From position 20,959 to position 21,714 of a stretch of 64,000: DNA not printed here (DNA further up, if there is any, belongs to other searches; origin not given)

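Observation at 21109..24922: Second restriction-modification island is a single minus-strand operon: endonuclease, m5C methyltransferase, RadC, vsr remnant, ASCH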

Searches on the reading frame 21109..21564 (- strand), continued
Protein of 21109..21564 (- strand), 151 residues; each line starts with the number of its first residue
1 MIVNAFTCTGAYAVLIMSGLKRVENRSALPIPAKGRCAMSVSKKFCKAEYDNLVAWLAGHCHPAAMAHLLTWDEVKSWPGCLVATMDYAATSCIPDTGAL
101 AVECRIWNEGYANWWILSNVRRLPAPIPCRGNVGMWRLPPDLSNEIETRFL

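Call 27: fold_search(model_id=the predicted structure, library=pdb)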
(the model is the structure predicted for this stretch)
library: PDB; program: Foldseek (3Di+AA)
matches with E <= 10: 142; with E <= 0.001: 11
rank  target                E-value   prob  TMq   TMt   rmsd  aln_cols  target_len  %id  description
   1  8yew                  3.3e-09  1.00  0.70  0.71   3.3       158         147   20  TRIP4 ASCH domain in unliganded form (released 2024-06-26)
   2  9kyk                  6.6e-09  1.00  0.68  0.65   3.7       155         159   19  Crystal structure of human TRIP4 (released 2025-08-20)
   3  8yfj_A                6.6e-09  1.00  0.63  0.66   5.6       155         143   19  TRIP4 ASCH domain in complex with a 12bp dsDNA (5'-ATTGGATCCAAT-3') (released 2024-06-26)
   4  8yfi_A                7.5e-09  1.00  0.74  0.78   3.0       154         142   19  TRIP4 ASCH domain in complex with a 12bp dsDNA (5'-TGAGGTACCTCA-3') (released 2024-06-26)
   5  9kyl_B                1.9e-08  1.00  0.73  0.77   3.3       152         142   20  Crystal structure of human TRIP4 in complex with 11bp dsDNA (released 2025-08-20)
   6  9kyl_A                1.9e-08  1.00  0.67  0.73   3.7       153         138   18  Crystal structure of human TRIP4 in complex with 11bp dsDNA (released 2025-08-20)
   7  6kir                  2.7e-08  1.00  0.63  0.61   5.3       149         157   21  High resolution structure of mouse CXorf40A (released 2020-07-22)
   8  5y7d                  5.2e-08  1.00  0.63  0.60   5.2       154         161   22  Crystal structure of human Endothelial-overexpressed LPS associated factor 1 (released 2018-08-22)
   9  2e5o_MODEL_1_A        8.2e-08  1.00  0.72  0.71   3.4       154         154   18  'Solution structure of the TRIP_4C domain of target of activating signal cointegrator 1 (released 2008-01-01)
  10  8alz_A                1.2e-07  1.00  0.70  0.43   3.3       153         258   20  Cryo-EM structure of ASCC3 in complex with ASC1 (released 2023-03-08)
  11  5y6c_A                5.7e-04  1.00  0.51  0.53   5.7       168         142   14  Crystal structure of ZmASCH S128A mutant protein from Zymomonas mobilis (released 2018-07-18)
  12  5gus_B                1.0e-03  1.00  0.53  0.55   5.4       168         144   11  Crystal structure of ASCH domain from Zymomonas mobilis (released 2017-08-30)
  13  5gus_A                1.3e-03  1.00  0.50  0.53   5.9       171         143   11  Crystal structure of ASCH domain from Zymomonas mobilis (released 2017-08-30)
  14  5y6b_B                1.8e-03  1.00  0.51  0.55   5.9       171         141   12  Crystal structure of ZmASCH Y47F mutant protein from Zymomonas mobilis (released 2018-07-18)
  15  5guq_C                2.4e-03  1.00  0.50  0.51   6.0       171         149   12  Crystal structure of ASCH from Zymomonas mobilis (released 2017-08-30)
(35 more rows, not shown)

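Call 36: search_protein_families(library=pfam, alignment_id=A2, max_evalue=0.001)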
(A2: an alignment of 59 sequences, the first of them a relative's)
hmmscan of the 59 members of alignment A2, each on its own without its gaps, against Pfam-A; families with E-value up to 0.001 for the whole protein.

A. member 1, L016:4962-7301:+ (780 aa): 1 family
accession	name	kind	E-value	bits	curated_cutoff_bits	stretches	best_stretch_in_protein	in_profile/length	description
PF09563.16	RE_LlaJI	-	3.6e-05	23.6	23.6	1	192-377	97-291/365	LlaJI restriction endonuclease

B. families by the number of members that match (of 59 scanned): 73 families (the first 25 are shown)
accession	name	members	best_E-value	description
PF09019.17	EcoRII-C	3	2.9e-66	EcoRII C terminal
PF16280.10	DUF4928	3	4.1e-59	Domain of unknown function (DUF4928)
PF15515.12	MvaI_BcnI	3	5.9e-57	MvaI/BcnI restriction endonuclease family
PF04002.20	RadC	3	6e-34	RadC-like JAB domain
PF14511.12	RE_EcoO109I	2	1.8e-84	Type II restriction endonuclease EcoO109I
PF13151.12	DUF3990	2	3.8e-37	Protein of unknown function (DUF3990)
PF12710.13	HAD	2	5.4e-17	haloacid dehalogenase-like hydrolase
PF13289.12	SIR2_2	2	7.3e-11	SIR2-like domain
PF00149.33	Metallophos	2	7.4e-11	Calcineurin-like phosphoesterase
PF09563.16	RE_LlaJI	2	2e-05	LlaJI restriction endonuclease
PF09564.16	RE_NgoBV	1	1.1e-115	NgoBV restriction endonuclease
PF00145.23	DNA_methylase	1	3.5e-63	C-5 cytosine-specific DNA methylase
PF07228.17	SpoIIE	1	4.8e-48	Stage II sporulation protein E (SpoIIE)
PF18134.7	AGS_C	1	1e-43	Adenylyl/Guanylyl and SMODS C-terminal sensor domain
PF13472.12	Lipase_GDSL_2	1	1.5e-43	GDSL-like Lipase/Acylhydrolase family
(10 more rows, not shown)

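Call 37: search_protein_families(library=pfam, alignment_id=A3, max_evalue=0.001)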
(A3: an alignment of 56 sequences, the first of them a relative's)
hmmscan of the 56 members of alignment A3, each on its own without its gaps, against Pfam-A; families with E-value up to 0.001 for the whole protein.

A. member 1, L016:4484-5032:+ (183 aa): 1 family
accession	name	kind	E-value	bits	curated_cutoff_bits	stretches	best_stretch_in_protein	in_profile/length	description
PF02661.23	Fic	-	2.7e-12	47.8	24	1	31-117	4-93/93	Fic/DOC family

B. families by the number of members that match (of 56 scanned): 66 families (the first 25 are shown)
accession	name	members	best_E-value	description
PF00145.23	DNA_methylase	18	3.5e-89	C-5 cytosine-specific DNA methylase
PF08279.18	HTH_11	3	4e-06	HTH domain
PF02661.23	Fic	2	2.4e-20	Fic/DOC family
PF03372.29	Exo_endo_phos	2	1.3e-17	Endonuclease/Exonuclease/phosphatase family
PF12668.12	DUF3791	2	2.3e-12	Protein of unknown function (DUF3791)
PF02171.23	Piwi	2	1.3e-09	Piwi domain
PF07669.17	Eco57I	2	3.6e-06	Eco57I restriction-modification methylase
PF13412.12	HTH_24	2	2e-05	Winged helix-turn-helix DNA-binding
PF12802.13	MarR_2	2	0.00029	MarR family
PF09564.16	RE_NgoBV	1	1.8e-119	NgoBV restriction endonuclease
PF07733.18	DNA_pol3_alpha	1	4.1e-96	Bacterial DNA polymerase III alpha NTPase domain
PF13166.12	AAA_13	1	2.2e-95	AAA domain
PF10566.15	Glyco_hydro_97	1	9.4e-92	Glycoside hydrolase 97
PF09194.16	Endonuc-BsobI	1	1.7e-90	Restriction endonuclease BsobI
PF14511.12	RE_EcoO109I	1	2.2e-81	Type II restriction endonuclease EcoO109I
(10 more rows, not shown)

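Call 69: search_protein_families(library=pfam, proteins=[L024:9001-9489:+, L014:3984-5462:+, L017:1648-1947:+, L017:698-1279:-], max_evalue=0.05)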
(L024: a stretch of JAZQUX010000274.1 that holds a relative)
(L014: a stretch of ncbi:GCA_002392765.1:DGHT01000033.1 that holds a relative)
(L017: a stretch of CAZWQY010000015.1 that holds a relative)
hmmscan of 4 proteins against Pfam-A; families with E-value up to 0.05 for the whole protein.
L024:9001-9489:+ (163 aa): 10 families
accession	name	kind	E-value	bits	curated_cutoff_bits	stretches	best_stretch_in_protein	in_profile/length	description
PF13749.12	HATPase_c_4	-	5.1e-23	81.3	26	1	5-90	2-88/89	Putative ATP-dependent DNA helicase recG C-terminal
PF08279.18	HTH_11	-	4e-06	27.1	25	1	108-146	5-44/55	HTH domain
PF13412.12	HTH_24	-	2e-05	24.5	21.9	1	107-148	7-48/48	Winged helix-turn-helix DNA-binding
PF01047.28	MarR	-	0.00011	22.4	24.6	1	108-149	8-49/59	MarR family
PF12802.13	MarR_2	-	0.00031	21.3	27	1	111-153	13-56/61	MarR family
PF13730.12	HTH_36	-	0.0015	18.7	25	1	119-147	27-55/55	Helix-turn-helix domain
PF01022.26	HTH_5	-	0.0057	17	22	1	108-147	7-45/47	Bacterial regulatory protein, arsR family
PF13545.12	HTH_Crp_2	-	0.019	15.3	27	1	118-151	23-56/70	Crp-like helix-turn-helix domain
PF25212.1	HVO_A0114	-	0.019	15.2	27.6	1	111-150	30-69/84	HVO_A0114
PF13384.12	HTH_23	-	0.035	14.4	24.6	0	108-145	10-45/50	Homeodomain-like domain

L014:3984-5462:+ (492 aa): 1 family
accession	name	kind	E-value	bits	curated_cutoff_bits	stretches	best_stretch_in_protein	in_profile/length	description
PF01878.24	EVE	-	0.046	14.2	23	0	377-407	34-63/145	EVE domain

L017:1648-1947:+ (100 aa): 0 families

L017:698-1279:- (193 aa): 17 families
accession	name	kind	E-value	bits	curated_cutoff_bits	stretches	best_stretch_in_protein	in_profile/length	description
PF01022.26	HTH_5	-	6.9e-13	48.7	22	2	20-67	1-46/47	Bacterial regulatory protein, arsR family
PF09339.16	HTH_IclR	-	2.2e-08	34.2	22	1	24-66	6-48/52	IclR helix-turn-helix domain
PF12840.13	HTH_20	-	9.6e-07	29.1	27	1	18-69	1-51/51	Helix-turn-helix domain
PF01978.25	TrmB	-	0.00012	22.3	25.6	1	33-77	19-63/68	Sugar-specific transcriptional regulator TrmB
PF13412.12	HTH_24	-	0.00019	21.3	21.9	1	39-66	20-47/48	Winged helix-turn-helix DNA-binding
PF25212.1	HVO_A0114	-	0.00024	21.3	27.6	0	16-70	18-70/84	HVO_A0114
PF25213.1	HVO_A0261_N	-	0.00027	21.2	35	1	122-182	11-68/86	HVO_A0261 N-terminal domain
PF05331.17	DUF742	-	0.00079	19.7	27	1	19-82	41-100/114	Protein of unknown function (DUF742)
PF01047.28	MarR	-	0.00096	19.4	24.6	0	34-71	15-52/59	MarR family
PF12802.13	MarR_2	-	0.0066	17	27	1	29-71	13-55/61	MarR family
PF13545.12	HTH_Crp_2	-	0.0069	16.8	27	0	41-70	27-55/70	Crp-like helix-turn-helix domain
PF16221.11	HTH_47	-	0.0087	16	27.1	1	24-67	34-77/78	winged helix-turn-helix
PF13518.12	HTH_28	-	0.01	16.3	25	0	23-66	2-42/52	Helix-turn-helix domain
PF24038.1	DUF7347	-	0.021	15.5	27.6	0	120-185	9-74/77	Domain of unknown function (DUF7347)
PF14947.12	HTH_45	-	0.028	14.9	25.5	0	34-76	17-56/77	Winged helix-turn-helix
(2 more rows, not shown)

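Call 78: search_protein_families(library=padloc, proteins=[window:21109-21564:-, L041:10001-10876:+, L017:1648-1947:+], max_evalue=0.01)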
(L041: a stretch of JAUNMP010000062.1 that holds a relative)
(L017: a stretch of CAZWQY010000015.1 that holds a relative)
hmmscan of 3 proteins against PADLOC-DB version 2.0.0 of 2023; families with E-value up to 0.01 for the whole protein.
window:21109-21564:- (151 aa): 0 families

L041:10001-10876:+ (292 aa): 0 families

L017:1648-1947:+ (100 aa): 0 families

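Call 82: search_protein_families(library=pfam, proteins=[L047:6967-8352:+, L054:9151-9660:+, L054:8132-9151:+, L054:5415-8081:+, L061:6897-7967:+, L066:8995-9987:+, L066:5725-8520:+, L068:9085-9987:+, L068:7325-9085:+, L071:4743-8606:+], max_evalue=0.001)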
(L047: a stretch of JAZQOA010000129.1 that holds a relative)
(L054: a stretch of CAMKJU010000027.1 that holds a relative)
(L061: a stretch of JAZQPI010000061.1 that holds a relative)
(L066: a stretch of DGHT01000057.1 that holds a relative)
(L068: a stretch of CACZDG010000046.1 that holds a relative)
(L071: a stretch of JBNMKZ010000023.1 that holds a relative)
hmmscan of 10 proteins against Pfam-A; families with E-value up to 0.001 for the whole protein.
L047:6967-8352:+ (462 aa): 0 families

L054:9151-9660:+ (170 aa): 1 family
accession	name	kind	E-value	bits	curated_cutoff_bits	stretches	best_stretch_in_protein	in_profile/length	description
PF13151.12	DUF3990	-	3.8e-37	127.7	32.2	1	2-161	1-150/152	Protein of unknown function (DUF3990)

L054:8132-9151:+ (340 aa): 1 family
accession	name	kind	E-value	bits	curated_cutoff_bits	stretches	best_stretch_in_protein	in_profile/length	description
PF12668.12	DUF3791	-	2.3e-12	47.1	25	1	279-335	4-60/60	Protein of unknown function (DUF3791)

L054:5415-8081:+ (889 aa): 1 family
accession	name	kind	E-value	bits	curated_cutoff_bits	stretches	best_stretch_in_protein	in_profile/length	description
PF07940.18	Hepar_II_III_C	-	2.6e-06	27.6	24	1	547-720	5-164/237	Heparinase II/III-like, C-terminal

L061:6897-7967:+ (357 aa): 2 families
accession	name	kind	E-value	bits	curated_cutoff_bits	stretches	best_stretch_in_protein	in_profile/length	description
PF10543.14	ORF6N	-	5.4e-29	100.8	27.8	1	65-149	2-86/86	ORF6N domain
PF13091.12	PLDc_2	-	2.7e-05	24.5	27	1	239-329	2-99/132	PLD-like domain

L066:8995-9987:+ (331 aa): 0 families

L066:5725-8520:+ (932 aa): 3 families
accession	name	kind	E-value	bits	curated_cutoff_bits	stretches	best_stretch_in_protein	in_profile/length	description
PF02384.22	N6_Mtase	-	7e-17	62.1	20.4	1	340-594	22-253/311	N-6 DNA Methylase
PF07669.17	Eco57I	-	3.6e-06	27.6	25.3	1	460-551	73-163/171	Eco57I restriction-modification methylase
PF01170.24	UPF0020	-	1.2e-05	25.6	22.3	1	364-471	27-131/197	RMKL-like, methyltransferase domain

L068:9085-9987:+ (301 aa): 0 families

L068:7325-9085:+ (587 aa): 1 family
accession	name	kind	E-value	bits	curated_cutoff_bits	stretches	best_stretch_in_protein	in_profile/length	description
PF01555.25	N6_N4_Mtase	-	7.7e-50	170.3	26.7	1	329-556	1-218/221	DNA methylase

L071:4743-8606:+ (1288 aa): 5 families
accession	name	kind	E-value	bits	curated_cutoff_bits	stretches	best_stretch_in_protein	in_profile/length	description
PF07733.18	DNA_pol3_alpha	-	4.1e-96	322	23.9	1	352-612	1-260/260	Bacterial DNA polymerase III alpha NTPase domain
PF17657.6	DNA_pol3_finger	-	8e-53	178.6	22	1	644-787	20-165/166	Bacterial DNA polymerase III alpha subunit finger domain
PF02811.25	PHP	-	8.5e-51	173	26.4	1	6-174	1-162/164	PHP domain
PF14579.12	HHH_6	-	2.4e-21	76.2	25.6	1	872-963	1-90/90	Helix-hairpin-helix motif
PF01336.31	tRNA_anti-codon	-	0.00061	20.1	27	0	1090-1161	4-63/75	OB-fold nucleic acid binding domain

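Call 84: search_protein_representatives(alignment_id=A1)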
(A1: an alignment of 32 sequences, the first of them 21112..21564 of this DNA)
Query: 32 sequences, 157 profile positions. Proteins with E-value up to 0.001 (for the whole library): 2464; up to 1e-10: 135; up to 1e-30: 25. The best 150 are listed.
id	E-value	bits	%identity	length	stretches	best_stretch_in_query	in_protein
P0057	1.1e-73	262.2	-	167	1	5-152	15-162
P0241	3.4e-57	208.7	-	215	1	2-152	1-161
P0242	4.6e-54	198.5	-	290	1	2-150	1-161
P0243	3.6e-53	195.6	-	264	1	2-151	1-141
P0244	5.6e-51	188.5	-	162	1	2-150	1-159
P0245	8.5e-50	184.6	-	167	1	18-151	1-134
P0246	2.7e-47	176.5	-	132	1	20-148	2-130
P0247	4.5e-46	172.5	-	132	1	2-111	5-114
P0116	5.9e-46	172.2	-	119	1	1-102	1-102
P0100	6.5e-46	172.0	-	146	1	2-102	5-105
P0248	1.0e-41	158.4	-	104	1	40-143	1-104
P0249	2.1e-41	157.3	-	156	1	4-148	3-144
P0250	1.1e-40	155.0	-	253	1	2-119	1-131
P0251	6.1e-40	152.6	-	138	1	2-94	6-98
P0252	7.3e-40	152.4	-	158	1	2-140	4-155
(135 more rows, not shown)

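Call 87: search_dna_similar(query=window:21112-21564:-, collection=phages, mode=protein, max_rows=8, max_evalue=0.001)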
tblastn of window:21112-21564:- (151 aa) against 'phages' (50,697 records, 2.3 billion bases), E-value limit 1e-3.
Records with a match: 2; places in all: 2; records where one place covers at least 80% of the query: 2.
Best place of each record, by identity: <60% 2.
By first word of the organism name: Arthrobacter 2.
By host as written in the record: Arthrobacter globiformis NRRL B-2979 SEA 2.
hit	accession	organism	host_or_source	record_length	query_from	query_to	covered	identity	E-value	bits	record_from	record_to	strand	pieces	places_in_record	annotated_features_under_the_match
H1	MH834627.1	Arthrobacter phage Ryan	Arthrobacter globiformis NRRL B-2979 SEA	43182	3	138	90%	27.1%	6e-4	44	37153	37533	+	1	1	56: hypothetical protein | 55: hypothetical protein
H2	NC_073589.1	Arthrobacter phage Ryan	Arthrobacter globiformis NRRL B-2979 SEA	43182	3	138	90%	27.1%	6e-4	44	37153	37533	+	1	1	56: hypothetical protein | 55: hypothetical protein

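Call 88: search_dna_similar(query=window:21112-21564:-, collection=plasmids, mode=protein, max_rows=8, max_evalue=0.001)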
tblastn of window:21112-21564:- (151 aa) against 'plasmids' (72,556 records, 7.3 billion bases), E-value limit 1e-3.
No match.

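Call 89: find_homologous_proteins(query=L041:10001-10876:+, max_evalue=0.00001)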
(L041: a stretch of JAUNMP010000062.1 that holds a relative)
Query L041:10001-10876:+ (292 aa): 1105 proteins with E <= 0.00001 among 2981 candidates; the best 120 are listed.
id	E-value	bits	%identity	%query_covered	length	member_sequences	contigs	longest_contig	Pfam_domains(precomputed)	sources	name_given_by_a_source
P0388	1.2e-181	620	92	100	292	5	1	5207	PF04002.21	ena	-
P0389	2.9e-175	600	88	100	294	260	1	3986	PF04002.21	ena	-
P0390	3.3e-170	583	87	100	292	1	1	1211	PF04002.21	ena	-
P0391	5.0e-170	582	100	87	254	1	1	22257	PF04002.21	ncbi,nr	ncbi:MAG: JAB domain-containing protein [bacterium]|nr:JAB domain-containing protein [bacterium]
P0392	5.4e-169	579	87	100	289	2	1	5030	PF04002.21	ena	-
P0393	8.2e-169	578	86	100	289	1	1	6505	PF04002.21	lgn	-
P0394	5.4e-168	576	86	100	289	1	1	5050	PF04002.21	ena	-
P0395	1.3e-166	571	86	100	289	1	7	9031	PF04002.21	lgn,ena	-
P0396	1.4e-165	568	85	100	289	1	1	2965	PF04002.21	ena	-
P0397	1.4e-165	568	86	100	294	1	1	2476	PF04002.21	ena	-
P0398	1.7e-165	567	85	100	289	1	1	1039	PF04002.21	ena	-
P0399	2.0e-164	564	85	100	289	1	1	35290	PF04002.21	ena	-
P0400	1.0e-163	562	88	100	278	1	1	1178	PF04002.21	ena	-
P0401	2.7e-124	432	66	97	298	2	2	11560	PF04002.21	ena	-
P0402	1.6e-123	430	67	97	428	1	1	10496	PF04002.21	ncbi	-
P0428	7.5e-118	411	64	97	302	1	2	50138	PF04002.21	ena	-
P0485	9.8e-115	401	63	97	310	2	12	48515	PF04002.21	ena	-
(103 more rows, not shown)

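Call 92: find_encoding_contigs(protein=P0485, flank=5000, max_places=4)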
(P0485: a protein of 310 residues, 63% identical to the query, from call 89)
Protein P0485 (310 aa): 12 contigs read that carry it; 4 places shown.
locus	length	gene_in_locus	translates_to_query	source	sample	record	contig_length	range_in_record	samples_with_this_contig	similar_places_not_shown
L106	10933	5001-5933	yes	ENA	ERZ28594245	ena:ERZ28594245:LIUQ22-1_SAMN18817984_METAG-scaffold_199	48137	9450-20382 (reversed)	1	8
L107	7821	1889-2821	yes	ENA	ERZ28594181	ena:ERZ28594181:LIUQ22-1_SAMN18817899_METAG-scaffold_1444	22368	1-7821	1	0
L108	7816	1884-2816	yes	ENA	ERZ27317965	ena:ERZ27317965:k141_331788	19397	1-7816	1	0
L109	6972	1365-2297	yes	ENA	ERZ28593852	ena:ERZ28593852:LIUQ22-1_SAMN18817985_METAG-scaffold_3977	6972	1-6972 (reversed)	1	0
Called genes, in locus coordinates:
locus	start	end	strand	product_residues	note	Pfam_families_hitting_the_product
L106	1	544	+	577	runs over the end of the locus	-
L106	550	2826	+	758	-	PF07940:Hepar_II_III_C (weak)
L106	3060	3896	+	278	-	PF12668:DUF3791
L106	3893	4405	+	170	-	PF13151:DUF3990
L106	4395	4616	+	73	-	-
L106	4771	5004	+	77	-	-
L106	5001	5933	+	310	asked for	PF04002:RadC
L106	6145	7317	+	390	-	PF00246:Peptidase_M14 (weak)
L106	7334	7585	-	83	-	-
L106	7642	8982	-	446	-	PF04616:Glyco_hydro_43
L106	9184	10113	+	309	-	PF03372:Exo_endo_phos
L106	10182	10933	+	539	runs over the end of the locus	-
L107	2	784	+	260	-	?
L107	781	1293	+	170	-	PF13151:DUF3990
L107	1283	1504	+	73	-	-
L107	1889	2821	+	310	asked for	PF04002:RadC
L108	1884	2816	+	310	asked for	PF04002:RadC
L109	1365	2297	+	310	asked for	PF04002:RadC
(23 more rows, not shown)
